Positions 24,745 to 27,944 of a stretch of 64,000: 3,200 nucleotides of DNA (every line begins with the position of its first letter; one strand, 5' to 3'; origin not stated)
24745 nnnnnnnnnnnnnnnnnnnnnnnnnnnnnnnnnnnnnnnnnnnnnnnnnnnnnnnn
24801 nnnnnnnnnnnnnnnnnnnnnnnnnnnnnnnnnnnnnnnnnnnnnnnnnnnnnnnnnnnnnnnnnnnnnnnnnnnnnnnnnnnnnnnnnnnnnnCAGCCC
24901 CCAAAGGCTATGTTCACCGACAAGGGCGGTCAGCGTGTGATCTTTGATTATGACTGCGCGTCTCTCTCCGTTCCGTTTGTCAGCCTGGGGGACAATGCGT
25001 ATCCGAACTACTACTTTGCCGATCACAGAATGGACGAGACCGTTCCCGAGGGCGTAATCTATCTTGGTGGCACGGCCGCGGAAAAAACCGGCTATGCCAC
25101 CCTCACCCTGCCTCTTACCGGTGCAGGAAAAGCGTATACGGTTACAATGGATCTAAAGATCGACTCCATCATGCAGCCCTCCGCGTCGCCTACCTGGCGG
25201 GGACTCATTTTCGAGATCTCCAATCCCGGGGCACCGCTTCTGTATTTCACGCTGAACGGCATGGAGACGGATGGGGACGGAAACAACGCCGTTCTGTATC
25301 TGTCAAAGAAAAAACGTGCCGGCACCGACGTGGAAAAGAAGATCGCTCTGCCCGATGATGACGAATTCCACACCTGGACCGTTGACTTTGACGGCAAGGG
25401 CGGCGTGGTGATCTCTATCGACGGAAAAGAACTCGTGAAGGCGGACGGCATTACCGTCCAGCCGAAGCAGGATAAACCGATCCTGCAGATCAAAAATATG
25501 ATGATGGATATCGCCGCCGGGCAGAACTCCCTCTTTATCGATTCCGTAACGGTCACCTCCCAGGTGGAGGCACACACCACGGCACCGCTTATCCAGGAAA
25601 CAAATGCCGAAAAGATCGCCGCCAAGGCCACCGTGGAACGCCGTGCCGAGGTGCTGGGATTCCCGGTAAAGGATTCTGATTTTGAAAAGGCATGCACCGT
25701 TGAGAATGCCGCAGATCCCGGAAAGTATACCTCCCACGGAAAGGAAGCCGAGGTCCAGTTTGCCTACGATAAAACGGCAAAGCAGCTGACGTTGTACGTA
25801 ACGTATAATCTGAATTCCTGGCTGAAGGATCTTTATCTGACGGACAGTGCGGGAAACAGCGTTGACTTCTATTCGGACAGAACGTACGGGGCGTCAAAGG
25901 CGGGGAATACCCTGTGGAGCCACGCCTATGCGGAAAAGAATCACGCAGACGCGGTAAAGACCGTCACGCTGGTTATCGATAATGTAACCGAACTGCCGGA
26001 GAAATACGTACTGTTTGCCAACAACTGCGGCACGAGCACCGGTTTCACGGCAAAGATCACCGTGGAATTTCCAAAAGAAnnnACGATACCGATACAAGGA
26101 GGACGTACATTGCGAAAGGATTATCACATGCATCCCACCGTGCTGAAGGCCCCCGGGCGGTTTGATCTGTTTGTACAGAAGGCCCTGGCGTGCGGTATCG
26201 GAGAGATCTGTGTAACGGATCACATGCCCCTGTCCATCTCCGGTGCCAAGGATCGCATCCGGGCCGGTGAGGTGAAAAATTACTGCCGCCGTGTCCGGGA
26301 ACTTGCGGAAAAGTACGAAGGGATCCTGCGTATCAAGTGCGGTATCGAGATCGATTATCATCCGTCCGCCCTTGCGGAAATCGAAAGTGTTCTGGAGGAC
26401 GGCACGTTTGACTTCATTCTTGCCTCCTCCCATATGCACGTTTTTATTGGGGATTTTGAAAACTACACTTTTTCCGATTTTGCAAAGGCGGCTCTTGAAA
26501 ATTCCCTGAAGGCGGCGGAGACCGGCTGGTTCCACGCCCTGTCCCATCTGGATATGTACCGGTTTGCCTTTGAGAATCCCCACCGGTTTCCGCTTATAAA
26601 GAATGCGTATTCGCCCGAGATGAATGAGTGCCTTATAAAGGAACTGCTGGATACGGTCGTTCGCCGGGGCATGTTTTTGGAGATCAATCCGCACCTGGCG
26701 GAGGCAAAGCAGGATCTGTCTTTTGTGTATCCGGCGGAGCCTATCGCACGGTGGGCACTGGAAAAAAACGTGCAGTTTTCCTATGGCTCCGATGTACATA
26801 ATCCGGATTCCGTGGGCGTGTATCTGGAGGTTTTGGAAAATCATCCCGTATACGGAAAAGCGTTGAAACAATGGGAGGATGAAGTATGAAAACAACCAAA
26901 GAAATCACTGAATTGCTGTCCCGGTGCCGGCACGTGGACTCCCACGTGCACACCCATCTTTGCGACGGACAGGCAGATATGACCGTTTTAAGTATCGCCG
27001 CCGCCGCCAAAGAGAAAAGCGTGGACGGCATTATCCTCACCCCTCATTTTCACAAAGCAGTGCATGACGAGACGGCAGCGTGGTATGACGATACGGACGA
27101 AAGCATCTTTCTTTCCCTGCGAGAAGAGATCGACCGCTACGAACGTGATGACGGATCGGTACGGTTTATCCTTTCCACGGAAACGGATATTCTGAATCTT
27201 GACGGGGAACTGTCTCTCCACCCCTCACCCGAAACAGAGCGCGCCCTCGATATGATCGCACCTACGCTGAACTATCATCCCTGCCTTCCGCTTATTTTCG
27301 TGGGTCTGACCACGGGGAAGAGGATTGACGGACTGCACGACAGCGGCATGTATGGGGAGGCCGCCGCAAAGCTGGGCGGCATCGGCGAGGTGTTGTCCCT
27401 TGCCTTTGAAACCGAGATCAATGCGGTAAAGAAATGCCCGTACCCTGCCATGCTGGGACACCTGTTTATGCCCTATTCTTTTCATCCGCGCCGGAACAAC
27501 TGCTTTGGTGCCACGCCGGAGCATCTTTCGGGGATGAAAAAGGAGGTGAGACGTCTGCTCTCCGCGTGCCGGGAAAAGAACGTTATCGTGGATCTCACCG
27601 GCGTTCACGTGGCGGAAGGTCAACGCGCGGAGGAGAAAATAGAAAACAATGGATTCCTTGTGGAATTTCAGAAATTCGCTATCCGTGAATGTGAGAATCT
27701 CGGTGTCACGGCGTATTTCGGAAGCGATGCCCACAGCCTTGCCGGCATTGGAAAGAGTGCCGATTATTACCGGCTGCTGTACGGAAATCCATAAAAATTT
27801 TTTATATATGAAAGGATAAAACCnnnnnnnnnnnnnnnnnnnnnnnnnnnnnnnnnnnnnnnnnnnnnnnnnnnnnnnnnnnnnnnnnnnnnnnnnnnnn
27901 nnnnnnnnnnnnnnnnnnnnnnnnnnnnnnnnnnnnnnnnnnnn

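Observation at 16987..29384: Module 1: an ~11-kb AraC-controlled operon linking redox enzymes, a giant lectin-TIM-lectin lipoprotein, two PHP phosphoesterases and an orphan SBP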

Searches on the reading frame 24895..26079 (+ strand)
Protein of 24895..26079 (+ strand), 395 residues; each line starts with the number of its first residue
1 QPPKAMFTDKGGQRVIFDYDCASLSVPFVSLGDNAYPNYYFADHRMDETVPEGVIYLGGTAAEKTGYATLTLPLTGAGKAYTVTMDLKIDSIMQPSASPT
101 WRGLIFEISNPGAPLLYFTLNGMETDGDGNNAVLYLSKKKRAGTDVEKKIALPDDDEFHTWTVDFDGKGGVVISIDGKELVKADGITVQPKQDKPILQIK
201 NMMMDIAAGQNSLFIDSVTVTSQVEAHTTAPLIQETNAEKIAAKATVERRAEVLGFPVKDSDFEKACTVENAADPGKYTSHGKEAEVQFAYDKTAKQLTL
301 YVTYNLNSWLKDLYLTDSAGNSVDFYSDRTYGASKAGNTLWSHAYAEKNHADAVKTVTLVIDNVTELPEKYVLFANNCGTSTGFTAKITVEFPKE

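Call 100: predict_structure(alignment_id=A10)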
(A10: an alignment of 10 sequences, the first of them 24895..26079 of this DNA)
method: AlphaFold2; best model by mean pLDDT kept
length: 395 residues; sequences in the alignment: 10
mean_pLDDT: 72.1   pTM: 0.51
mean pLDDT of the five models: 72.1, 71.6, 69.7, 69.5, 67.3
residues with pLDDT >= 90: 85; 70-90: 176; 50-70: 55; < 50: 79
segments of 3 or more residues with pLDDT < 50: 1-50, 61-65, 224-235, 334-337, 344-349
pLDDT, mean of each block of 10 residues (from residue 1): 29 27 35 41 41 62 57 61 85 76 81 83 93 89 85 89 84 92 83 74 75 78 41 54 92 81 91 85 82 88 80 84 74 52 49 72 87 83 88 83
secondary structure, 60 per line:
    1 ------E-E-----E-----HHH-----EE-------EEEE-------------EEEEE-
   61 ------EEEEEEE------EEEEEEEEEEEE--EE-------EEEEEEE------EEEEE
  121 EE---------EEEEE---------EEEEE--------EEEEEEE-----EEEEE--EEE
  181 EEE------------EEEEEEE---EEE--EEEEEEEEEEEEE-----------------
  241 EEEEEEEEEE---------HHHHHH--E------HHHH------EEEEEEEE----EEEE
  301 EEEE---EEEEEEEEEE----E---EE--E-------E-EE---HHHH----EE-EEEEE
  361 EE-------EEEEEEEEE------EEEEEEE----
elements in order: E38-41 E55-59 E67-73 E80-91 E103-109 E116-122 E132-136 E146-150 E159-165 E171-175 E178-183 E196-202 E206-208 E211-223 E241-250 H260-265 H275-278 E285-292 E297-304 E308-317 H345-348 E356-362 E370-378 E385-391

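Call 103: fold_search(model_id=the predicted structure, library=pdb)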
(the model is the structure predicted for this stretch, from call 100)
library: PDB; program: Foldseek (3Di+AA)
matches with E <= 10: 1044; with E <= 0.001: 241
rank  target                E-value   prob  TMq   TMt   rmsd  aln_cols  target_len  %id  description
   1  3v0a_B                1.4e-06  1.00  0.27  0.11  21.7       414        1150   12  2.7 angstrom crystal structure of BoNT/Ai in complex with NTNHA (released 2012-03-14)
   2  9ark_A                3.4e-06  1.00  0.28  0.11  22.8       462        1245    9  CryoEM structure of BoNT-NTNH-OrfX2 complex from Clostridium botulinum E1, minor class (released 2025-01-22)
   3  4fvv_A                4.6e-06  1.00  0.26  0.25  22.4       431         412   11  Crystal structure of HCR/D-Sa-GBL1/C (released 2012-10-24)
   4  9qc8_B                4.8e-06  1.00  0.28  0.11  21.9       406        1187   10  BoNT-NTNH-HA70 complex from Clostridium botulinum Serotype B1 (released 2025-09-10)
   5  4isq_B                7.9e-06  1.00  0.27  0.26  22.3       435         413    8  Binding domain of Botulinum neurotoxin DC in complex with human synaptotagmin I (released 2013-08-14)
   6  9arj_A                7.9e-06  1.00  0.26  0.10  22.5       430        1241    8  CryoEM structure of BoNT-NTNH-OrfX2 complex from Clostridium botulinum E1, major class (released 2025-01-22)
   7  9ea9_B                9.2e-06  1.00  0.25  0.10  21.8       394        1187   10  Crystal structure of BoNT/A-NTNH-HA70 -VHH_F12-VHH_H7-Fab_NTNH complex (released 2025-09-17)
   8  6es1_A                9.2e-06  1.00  0.25  0.24  23.3       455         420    8  Crystal structure of the binding domain from botulinum neurotoxin A2 bound to extracellular domain of human receptor S (released 2018-04-25)
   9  7ovw_AAA              1.0e-05  1.00  0.26  0.26  22.7       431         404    9  Binding domain of botulinum neurotoxin E in complex with GD1a (released 2021-08-11)
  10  9arl_A                1.0e-05  1.00  0.26  0.10  23.2       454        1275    8  CryoEM structure of BoNT-NTNH-OrfX2 complex from Clostridium botulinum strain A1-ST7B, major class (released 2025-01-22)
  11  9qc7_B                1.1e-05  1.00  0.24  0.10  21.9       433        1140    9  BoNT-NTNH complex from Clostridium botulinum Serotype B1 (released 2025-09-10)
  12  5lr0_A                1.1e-05  1.00  0.26  0.25  22.4       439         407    8  Binding domain of Botulinum Neurotoxin DC in complex with SialylT (released 2017-08-30)
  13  5v38_A                1.2e-05  1.00  0.27  0.26  22.3       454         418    8  Crystal Structure of The Receptor-binding Domain of Botulinum Neurotoxin Type HA (released 2017-03-22)
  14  3r4u_A                1.2e-05  1.00  0.27  0.26  23.0       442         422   11  Cell entry of botulinum neurotoxin type C is dependent upon interaction with two ganglioside molecules (released 2011-06-08)
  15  3n7k_A                1.2e-05  1.00  0.25  0.24  22.5       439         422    9  Crystal structure of botulinum neurotoxin serotype C1 binding domain (released 2010-09-08)
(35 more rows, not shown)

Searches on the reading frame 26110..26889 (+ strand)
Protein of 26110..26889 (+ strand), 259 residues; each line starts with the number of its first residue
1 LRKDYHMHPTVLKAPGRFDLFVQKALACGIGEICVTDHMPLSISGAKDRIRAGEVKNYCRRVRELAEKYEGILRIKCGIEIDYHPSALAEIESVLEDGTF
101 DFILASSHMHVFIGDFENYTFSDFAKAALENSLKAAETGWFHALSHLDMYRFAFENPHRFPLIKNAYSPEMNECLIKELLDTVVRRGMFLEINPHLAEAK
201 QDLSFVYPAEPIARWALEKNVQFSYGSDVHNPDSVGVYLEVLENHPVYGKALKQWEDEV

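Call 9: search_protein_families(library=pfam, proteins=[window:26110-26889:+], max_evalue=0.01)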
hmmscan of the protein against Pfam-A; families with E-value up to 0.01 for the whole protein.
window:26110-26889:+ (259 aa): 1 family
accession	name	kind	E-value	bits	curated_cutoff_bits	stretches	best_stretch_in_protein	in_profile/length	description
PF02811.25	PHP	-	4.8e-15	56.7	26.4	1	4-195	1-164/164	PHP domain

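Call 10: search_protein_families(library=ncbifam, proteins=[window:26110-26889:+], max_evalue=0.01)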
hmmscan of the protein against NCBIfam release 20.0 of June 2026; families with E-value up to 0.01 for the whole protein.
window:26110-26889:+ (259 aa): 9 families
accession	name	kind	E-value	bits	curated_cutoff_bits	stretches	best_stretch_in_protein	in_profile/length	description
NF005596.0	PRK07328.1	subfamily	2.3e-31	109.2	202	1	3-240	4-241/269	histidinol-phosphatase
TIGR01856.1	hisJ_fam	subfamily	1.5e-25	90.3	90.2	1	4-238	2-246/252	histidinol-phosphatase HisJ family protein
NF005996.1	PRK08123.1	equivalog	4.8e-19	68.7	133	1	15-241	15-260/262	histidinol-phosphatase HisJ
NF005235.0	PRK06740.1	equivalog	1.5e-10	41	442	1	48-241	114-305/335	histidinol phosphate phosphatase domain-containing protein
NF005597.0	PRK07329.1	equivalog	1.7e-08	34.3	303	1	30-232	28-223/257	hypothetical protein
NF004086.0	PRK05588.1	equivalog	8.7e-07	29.2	321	1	25-242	25-232/255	histidinol phosphate phosphatase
NF006251.0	PRK08392.1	equivalog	0.00052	19.5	212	0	37-131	25-116/216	hypothetical protein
NF006375.0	PRK08609.1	equivalog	0.004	15.8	426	1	2-110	336-440/571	DNA polymerase/3'-5' exonuclease PolX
NF005928.0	PRK07945.1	equivalog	0.0047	16.3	250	0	2-110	99-203/337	PHP domain-containing protein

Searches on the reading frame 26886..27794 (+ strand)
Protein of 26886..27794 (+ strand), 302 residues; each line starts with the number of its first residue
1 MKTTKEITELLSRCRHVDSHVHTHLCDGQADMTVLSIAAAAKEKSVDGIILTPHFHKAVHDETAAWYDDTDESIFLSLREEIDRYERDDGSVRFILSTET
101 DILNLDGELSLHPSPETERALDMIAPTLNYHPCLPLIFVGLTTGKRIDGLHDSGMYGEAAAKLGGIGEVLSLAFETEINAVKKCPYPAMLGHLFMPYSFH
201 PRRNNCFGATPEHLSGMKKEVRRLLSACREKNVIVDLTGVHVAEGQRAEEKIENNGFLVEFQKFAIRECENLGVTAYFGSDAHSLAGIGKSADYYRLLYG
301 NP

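Call 9: search_protein_families(library=pfam, proteins=[window:26886-27794:+], max_evalue=0.01)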
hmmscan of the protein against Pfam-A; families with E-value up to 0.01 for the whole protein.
window:26886-27794:+ (302 aa): 2 families
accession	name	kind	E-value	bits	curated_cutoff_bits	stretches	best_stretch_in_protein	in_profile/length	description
PF19567.5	CpsB_CapC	-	0.00051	20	27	1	17-67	4-55/234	Capsular polysaccharide synthesis, CpsB/CapC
PF02811.25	PHP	-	0.0029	18.4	26.4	1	18-56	1-39/164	PHP domain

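Call 10: search_protein_families(library=ncbifam, proteins=[window:26886-27794:+], max_evalue=0.01)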
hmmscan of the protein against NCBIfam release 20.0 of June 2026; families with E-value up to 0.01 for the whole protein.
window:26886-27794:+ (302 aa): 4 families
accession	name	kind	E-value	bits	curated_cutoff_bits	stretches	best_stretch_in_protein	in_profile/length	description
NF005996.1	PRK08123.1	equivalog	9.7e-06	25.1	133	1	18-294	2-260/262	histidinol-phosphatase HisJ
NF006702.0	PRK09248.1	domain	1.2e-05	24.9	264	0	16-125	4-98/246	PHP domain-containing protein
NF005596.0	PRK07328.1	subfamily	0.00012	21.5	202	1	16-55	3-41/269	histidinol-phosphatase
TIGR01856.1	hisJ_fam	subfamily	0.00015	21.5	90.2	1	18-291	2-246/252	histidinol-phosphatase HisJ family protein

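Call 78: find_homologous_proteins(query=window:26886-27794:+)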
Query window:26886-27794:+ (302 aa): 91 proteins with E <= 0.001 among 1768 candidates.
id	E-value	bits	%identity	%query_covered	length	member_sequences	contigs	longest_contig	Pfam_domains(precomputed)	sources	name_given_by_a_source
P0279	1.9e-203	692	100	100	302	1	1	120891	-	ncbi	-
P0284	4.9e-131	454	65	99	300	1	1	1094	-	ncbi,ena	-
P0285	1.2e-129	450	63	99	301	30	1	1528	-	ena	-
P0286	6.9e-129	447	63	99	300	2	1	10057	PF02811.27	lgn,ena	-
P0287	2.0e-126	439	65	98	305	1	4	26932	-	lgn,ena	-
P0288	5.8e-126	438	63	99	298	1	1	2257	-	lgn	-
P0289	4.6e-125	435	63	99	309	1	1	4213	PF19567.6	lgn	-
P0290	1.9e-123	429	64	99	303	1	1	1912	PF19567.6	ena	-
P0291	1.4e-121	423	61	99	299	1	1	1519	PF19567.6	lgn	-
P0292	9.3e-120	417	60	100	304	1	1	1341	PF19567.6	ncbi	-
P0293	7.5e-119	414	62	99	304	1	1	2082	PF02811.27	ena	-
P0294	1.5e-108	380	63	88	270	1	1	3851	-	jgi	jgi:histidinol phosphatase-like PHP family hydrolase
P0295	1.1e-106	374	55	99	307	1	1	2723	-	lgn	-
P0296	4.0e-105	369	53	100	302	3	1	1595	-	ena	-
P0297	2.6e-104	367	55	98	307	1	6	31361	-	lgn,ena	-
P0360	1.6e-68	249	42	99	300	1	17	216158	-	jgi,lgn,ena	-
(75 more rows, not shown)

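Call 79: find_encoding_contigs(protein=P0287, flank=8000, max_places=1)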
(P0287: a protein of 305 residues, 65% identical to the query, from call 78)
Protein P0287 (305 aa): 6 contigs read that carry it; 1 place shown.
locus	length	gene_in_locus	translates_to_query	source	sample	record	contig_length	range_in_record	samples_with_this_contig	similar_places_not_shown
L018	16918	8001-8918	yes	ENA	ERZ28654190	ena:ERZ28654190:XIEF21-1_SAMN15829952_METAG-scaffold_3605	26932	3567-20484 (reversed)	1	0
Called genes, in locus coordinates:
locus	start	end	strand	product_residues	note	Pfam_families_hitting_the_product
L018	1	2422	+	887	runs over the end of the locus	PF03176:MMPL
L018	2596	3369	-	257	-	PF12833:HTH_18, PF00165:HTH_AraC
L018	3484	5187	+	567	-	PF02837:Glyco_hydro_2_N, PF22666:Glyco_hydro_2_N2, PF02836:Glyco_hydro_2_C (weak)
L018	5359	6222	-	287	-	PF00165:HTH_AraC, PF12833:HTH_18, PF00165:HTH_AraC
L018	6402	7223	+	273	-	PF01261:AP_endonuc_2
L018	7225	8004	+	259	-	PF02811:PHP, PF19567:CpsB_CapC (weak)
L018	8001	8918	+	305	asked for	-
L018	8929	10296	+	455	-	PF00890:FAD_binding_2 (weak), PF01266:DAO (faint), PF01946:Thi4 (weak), PF07992:Pyr_redox_2 (weak), PF12831:FAD_oxidored, PF13450:NAD_binding_8 (weak)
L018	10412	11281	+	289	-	PF00701:DHDPS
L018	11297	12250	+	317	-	PF13859:BNR_3, PF13088:BNR_2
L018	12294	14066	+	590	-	-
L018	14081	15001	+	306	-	PF00528:BPD_transp_1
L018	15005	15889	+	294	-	PF00528:BPD_transp_1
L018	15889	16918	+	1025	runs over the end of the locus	-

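Call 80: find_encoding_contigs(protein=P0297, flank=8000, max_places=1)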
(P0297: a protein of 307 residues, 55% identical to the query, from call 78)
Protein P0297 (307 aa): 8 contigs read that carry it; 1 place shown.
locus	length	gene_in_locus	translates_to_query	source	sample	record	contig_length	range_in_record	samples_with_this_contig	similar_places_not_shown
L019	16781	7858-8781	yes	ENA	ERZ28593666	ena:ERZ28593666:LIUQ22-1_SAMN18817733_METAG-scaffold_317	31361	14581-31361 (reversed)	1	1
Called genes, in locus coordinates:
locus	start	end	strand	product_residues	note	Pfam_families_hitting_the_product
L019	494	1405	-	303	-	PF04055:Radical_SAM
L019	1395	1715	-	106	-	PF13490:zf-HC2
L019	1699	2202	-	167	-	PF04542:Sigma70_r2, PF08281:Sigma70_r4_2, PF04545:Sigma70_r4 (weak)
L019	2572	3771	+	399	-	PF01996:F420_ligase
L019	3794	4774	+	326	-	PF02540:NAD_synthase (weak), PF01171:ATP_bind_3 (faint), PF06508:QueC (faint), PF00958:GMP_synt_C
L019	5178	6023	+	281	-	PF04055:Radical_SAM, PF13186:SPASM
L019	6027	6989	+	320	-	PF13349:DUF4097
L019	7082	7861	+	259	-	PF02811:PHP, PF19567:CpsB_CapC (faint)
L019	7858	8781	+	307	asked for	-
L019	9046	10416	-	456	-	PF04295:GD_AH_second, PF20629:GD_AH_C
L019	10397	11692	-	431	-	PF01232:Mannitol_dh, PF08125:Mannitol_dh_C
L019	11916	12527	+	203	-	PF00702:Hydrolase, PF13419:HAD_2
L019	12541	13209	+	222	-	PF00702:Hydrolase, PF12710:HAD, PF13419:HAD_2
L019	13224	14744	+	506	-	PF07556:DUF1538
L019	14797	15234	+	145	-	-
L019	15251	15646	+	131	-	PF00543:P-II (weak)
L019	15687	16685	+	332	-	-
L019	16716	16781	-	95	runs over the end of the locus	-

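Call 81: find_encoding_contigs(protein=P0360, flank=8000, max_places=1)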
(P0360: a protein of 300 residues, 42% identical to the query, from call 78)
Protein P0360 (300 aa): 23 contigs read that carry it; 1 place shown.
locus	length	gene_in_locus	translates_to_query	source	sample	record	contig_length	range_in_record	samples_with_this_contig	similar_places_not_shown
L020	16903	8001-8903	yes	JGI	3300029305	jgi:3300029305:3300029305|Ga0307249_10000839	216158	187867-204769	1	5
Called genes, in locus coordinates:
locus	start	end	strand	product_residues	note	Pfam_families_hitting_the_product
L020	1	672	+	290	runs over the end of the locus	PF00701:DHDPS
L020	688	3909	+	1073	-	PF21708:Glyco_hydro_59_C (faint), PF19763:DUF6250 (faint), PF06439:3keto-disac_hyd (weak), PF13385:Laminin_G_3 (faint), PF06439:3keto-disac_hyd (weak)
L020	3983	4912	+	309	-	PF01261:AP_endonuc_2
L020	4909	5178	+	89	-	-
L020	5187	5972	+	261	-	PF04203:Sortase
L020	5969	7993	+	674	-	PF12708:Pect-lyase_RHGA_epim (weak)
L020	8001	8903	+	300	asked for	-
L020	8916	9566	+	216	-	PF00753:Lactamase_B, PF23023:Anti-Pycsar_Apyc1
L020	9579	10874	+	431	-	PF00890:FAD_binding_2 (weak), PF01266:DAO (faint), PF07992:Pyr_redox_2 (weak), PF12831:FAD_oxidored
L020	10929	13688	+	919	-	PF01915:Glyco_hydro_3_C, PF14310:Fn3-like, PF00933:Glyco_hydro_3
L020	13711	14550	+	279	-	PF01522:Polysacc_deac_1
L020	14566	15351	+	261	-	PF02811:PHP, PF19567:CpsB_CapC (weak)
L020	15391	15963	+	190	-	PF14512:TM1586_NiRdase (faint), PF00881:Nitroreductase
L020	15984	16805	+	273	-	PF02811:PHP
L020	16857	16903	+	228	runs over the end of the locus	PF07385:Lyx_isomer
